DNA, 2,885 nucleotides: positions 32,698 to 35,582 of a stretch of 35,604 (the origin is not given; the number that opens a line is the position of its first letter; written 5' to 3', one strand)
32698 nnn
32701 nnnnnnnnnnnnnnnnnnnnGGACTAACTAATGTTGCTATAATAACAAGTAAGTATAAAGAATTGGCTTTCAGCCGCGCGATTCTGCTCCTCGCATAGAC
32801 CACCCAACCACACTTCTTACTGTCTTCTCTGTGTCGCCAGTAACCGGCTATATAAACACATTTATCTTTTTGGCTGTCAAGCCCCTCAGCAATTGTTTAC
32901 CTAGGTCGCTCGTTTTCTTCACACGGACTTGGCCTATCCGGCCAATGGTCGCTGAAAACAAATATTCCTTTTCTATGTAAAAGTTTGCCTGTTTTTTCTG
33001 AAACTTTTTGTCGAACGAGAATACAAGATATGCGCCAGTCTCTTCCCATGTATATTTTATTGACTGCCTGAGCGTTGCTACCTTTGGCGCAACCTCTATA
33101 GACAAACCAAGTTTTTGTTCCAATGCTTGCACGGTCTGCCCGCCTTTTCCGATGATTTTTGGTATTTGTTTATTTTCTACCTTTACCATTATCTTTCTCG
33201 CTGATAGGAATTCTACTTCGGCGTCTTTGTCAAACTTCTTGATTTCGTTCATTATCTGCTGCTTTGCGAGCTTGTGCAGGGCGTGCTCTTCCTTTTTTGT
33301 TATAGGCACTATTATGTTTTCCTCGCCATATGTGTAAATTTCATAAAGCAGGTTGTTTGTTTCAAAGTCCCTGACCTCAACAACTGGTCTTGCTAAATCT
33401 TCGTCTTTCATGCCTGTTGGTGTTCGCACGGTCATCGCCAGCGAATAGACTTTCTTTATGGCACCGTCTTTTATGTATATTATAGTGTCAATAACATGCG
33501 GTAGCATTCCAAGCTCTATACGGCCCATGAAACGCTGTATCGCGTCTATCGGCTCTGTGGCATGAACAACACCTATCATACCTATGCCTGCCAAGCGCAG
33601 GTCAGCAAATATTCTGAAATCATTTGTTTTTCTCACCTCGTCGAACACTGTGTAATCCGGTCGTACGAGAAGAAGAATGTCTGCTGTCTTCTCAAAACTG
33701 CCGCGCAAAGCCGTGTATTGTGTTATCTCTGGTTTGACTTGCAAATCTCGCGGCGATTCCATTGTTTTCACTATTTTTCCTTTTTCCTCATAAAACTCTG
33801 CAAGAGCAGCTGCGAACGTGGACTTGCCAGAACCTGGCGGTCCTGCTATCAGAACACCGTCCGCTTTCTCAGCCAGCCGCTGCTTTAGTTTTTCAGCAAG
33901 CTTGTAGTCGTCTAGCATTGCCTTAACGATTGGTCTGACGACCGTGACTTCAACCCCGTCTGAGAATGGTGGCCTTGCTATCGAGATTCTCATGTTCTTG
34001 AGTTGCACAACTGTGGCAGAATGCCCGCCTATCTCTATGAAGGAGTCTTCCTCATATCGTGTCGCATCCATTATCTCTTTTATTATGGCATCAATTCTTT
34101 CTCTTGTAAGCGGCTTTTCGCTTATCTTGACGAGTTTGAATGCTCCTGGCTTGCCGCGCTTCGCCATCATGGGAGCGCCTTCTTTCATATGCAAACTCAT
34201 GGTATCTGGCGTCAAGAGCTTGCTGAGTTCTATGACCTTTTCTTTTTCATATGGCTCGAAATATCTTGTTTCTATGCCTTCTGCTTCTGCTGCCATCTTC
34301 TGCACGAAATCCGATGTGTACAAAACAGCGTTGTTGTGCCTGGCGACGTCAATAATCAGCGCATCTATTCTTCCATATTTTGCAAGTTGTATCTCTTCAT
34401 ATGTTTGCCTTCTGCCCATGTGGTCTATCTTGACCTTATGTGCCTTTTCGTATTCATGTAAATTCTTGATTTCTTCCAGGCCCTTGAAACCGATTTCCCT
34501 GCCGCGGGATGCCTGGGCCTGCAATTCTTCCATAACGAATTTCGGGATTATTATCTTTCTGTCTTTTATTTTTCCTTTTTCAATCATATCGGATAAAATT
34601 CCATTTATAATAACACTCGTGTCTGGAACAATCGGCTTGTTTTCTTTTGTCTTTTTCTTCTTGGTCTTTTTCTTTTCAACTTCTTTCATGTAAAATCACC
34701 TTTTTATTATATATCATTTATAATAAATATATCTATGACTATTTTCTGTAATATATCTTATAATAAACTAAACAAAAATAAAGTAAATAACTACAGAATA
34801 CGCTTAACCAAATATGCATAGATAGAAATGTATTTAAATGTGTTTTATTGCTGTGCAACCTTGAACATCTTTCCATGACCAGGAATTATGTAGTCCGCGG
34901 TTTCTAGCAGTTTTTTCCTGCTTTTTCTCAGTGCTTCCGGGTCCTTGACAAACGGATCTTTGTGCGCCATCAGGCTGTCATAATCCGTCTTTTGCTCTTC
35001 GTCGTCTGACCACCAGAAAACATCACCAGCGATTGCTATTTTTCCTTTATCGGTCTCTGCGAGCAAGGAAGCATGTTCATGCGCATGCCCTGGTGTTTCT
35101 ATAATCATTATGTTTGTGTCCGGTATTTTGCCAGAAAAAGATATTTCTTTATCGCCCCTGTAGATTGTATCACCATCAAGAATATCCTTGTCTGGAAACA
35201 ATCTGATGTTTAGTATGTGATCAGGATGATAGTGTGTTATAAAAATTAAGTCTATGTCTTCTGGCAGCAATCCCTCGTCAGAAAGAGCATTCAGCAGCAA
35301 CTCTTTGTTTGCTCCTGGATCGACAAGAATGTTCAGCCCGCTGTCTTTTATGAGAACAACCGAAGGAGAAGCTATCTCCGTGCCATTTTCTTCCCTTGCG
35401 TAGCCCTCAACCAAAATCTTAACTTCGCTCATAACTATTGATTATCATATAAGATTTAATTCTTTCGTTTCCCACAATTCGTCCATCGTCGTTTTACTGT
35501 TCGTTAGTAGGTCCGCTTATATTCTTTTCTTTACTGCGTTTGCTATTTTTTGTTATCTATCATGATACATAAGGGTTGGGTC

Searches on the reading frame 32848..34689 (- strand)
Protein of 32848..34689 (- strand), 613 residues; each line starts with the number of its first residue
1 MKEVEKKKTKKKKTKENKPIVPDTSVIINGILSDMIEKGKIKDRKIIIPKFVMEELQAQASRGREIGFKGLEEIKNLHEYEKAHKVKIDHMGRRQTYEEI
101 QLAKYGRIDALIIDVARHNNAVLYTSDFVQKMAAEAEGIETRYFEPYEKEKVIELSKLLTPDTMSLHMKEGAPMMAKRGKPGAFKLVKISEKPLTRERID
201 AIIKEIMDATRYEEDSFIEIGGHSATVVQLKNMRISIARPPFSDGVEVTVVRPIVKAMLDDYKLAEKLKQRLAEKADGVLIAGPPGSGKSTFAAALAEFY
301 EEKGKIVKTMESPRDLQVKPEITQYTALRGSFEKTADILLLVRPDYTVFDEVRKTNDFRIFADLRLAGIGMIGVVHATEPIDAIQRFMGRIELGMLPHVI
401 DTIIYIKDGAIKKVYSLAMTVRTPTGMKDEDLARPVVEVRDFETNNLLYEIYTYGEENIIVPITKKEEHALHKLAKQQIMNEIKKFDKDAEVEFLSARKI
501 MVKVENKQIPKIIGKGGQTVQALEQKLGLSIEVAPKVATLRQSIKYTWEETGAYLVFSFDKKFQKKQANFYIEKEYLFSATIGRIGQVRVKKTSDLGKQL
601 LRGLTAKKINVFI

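Call 6: search_protein_families(library=pfam, proteins=[window:32848-34689:-], max_evalue=0.1)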
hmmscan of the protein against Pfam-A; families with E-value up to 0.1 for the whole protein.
window:32848-34689:- (613 aa): 42 families (the best 25 are shown)
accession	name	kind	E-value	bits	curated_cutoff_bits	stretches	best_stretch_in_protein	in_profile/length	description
PF01850.27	PIN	-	1.7e-07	32.3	23.6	1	20-128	1-112/120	PIN domain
PF13638.12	PIN_4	-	2.5e-07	31.5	21.9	1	20-142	1-129/132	PIN domain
PF00437.27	T2SSE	-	2.6e-07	30.1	24.9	1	263-398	125-263/370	Type II/IV secretion system protein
PF20720.3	nSTAND3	-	8e-07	29.3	27.2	1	272-317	13-58/155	Novel STAND NTPase 3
PF00013.35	KH_1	-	4.3e-06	26.8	21.5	1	502-534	4-36/66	KH domain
PF13083.13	KH_KhpA-B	-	0.00021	21.6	32.1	1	480-524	8-55/73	KhpA/KhpB, KH domain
PF13191.12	AAA_16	-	0.00024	22.1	32.6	1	266-333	14-74/167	AAA ATPase domain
PF07650.23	KH_2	-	0.0006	20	22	1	479-533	6-60/78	KH domain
PF13173.12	AAA_14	-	0.00063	20.2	27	1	279-359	5-78/129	AAA domain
PF13238.12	AAA_18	-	0.0013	19.6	29.4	1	279-299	1-21/128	AAA domain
PF00005.33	ABC_tran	-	0.0014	19.6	25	1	279-320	14-52/137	ABC transporter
PF07728.20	AAA_5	-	0.0016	18.9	22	1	278-356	1-79/139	AAA domain (dynein-related subfamily)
PF13604.12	AAA_30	-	0.0017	18.6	27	1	271-308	13-50/191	AAA domain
PF03029.23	ATP_bind_1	-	0.0022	18.2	27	1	281-308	1-28/240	Conserved hypothetical ATP binding protein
PF13555.12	AAA_29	-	0.0045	17.1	27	1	276-296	21-42/61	P-loop containing region of AAA domain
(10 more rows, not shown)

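Call 7: search_protein_families(library=ncbifam, proteins=[window:32848-34689:-], max_evalue=0.1)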
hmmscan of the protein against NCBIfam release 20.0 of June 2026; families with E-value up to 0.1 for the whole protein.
window:32848-34689:- (613 aa): 43 families (the best 25 are shown)
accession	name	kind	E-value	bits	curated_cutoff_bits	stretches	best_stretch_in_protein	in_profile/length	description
NF010335.0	PRK13764.1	equivalog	1.2e-239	797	340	1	17-607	3-605/613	ATPase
NF053733.1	HJMigATPsPINA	equivalog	6.5e-141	470.3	800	1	22-533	2-498/502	holliday junction branch migration ATPase PINA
NF041000.1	ATPase_ComGA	equivalog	2.2e-09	36.7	300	1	235-389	82-244/267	competence type IV pilus ATPase ComGA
TIGR01420.1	pilT_fam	subfamily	3.1e-09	36.5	319.1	1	164-387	15-239/343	PilT/PilU family type 4a pilus ATPase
NF006746.0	PRK09270.1-5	subfamily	4e-06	25.9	250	1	264-308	8-53/210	nucleoside/nucleotide kinase family protein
TIGR02533.1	type_II_gspE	equivalog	8.6e-06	24.7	630.25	1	265-402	232-368/486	type II secretion system ATPase GspE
TIGR02788.1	VirB11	equivalog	1.1e-05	24.6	249.95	1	258-388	127-263/308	P-type DNA transfer ATPase VirB11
NF008805.1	PRK11824.1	equivalog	5.8e-05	21.7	471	1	473-535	518-582/683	polyribonucleotide nucleotidyltransferase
TIGR02782.1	TrbB_P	equivalog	0.00019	20.8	304.55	1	268-391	129-256/303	P-type conjugative transfer ATPase TrbB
NF006743.0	PRK09270.1-2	equivalog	0.00058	19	227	1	263-303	14-55/217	nucleoside/nucleotide kinase family protein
TIGR03591.1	polynuc_phos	equivalog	0.0007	18.1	525.05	1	474-534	525-587/689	polyribonucleotide nucleotidyltransferase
NF041568.1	Jag_EloR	equivalog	0.0014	18.6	145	1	456-530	45-119/203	RNA-binding cell elongation regulator Jag/EloR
TIGR03819.1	heli_sec_ATPase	hypoth_equivalog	0.0015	17.8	373.15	1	266-387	169-297/340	TadA family conjugal transfer-associated ATPase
NF005115.0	PRK06547.1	equivalog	0.0024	17.3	173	1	269-302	8-41/172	hypothetical protein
NF006744.0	PRK09270.1-3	equivalog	0.0026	17.2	281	1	263-305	8-52/213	nucleoside/nucleotide kinase family protein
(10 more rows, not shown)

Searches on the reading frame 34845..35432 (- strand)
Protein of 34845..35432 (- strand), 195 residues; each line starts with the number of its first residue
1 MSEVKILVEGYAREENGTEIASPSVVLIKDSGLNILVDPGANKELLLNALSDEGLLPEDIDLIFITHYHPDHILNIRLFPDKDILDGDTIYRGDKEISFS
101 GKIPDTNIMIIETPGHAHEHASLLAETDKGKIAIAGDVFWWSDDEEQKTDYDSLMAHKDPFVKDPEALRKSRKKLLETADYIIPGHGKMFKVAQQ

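Call 87: search_protein_families(library=pfam, proteins=[window:34845-35432:-], max_evalue=0.00001)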
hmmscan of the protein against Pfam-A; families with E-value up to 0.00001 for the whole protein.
window:34845-35432:- (195 aa): 1 family
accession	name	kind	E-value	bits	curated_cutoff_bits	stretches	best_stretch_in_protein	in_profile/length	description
PF00753.33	Lactamase_B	-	4e-16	60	22.7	1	24-81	7-65/196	Metallo-beta-lactamase superfamily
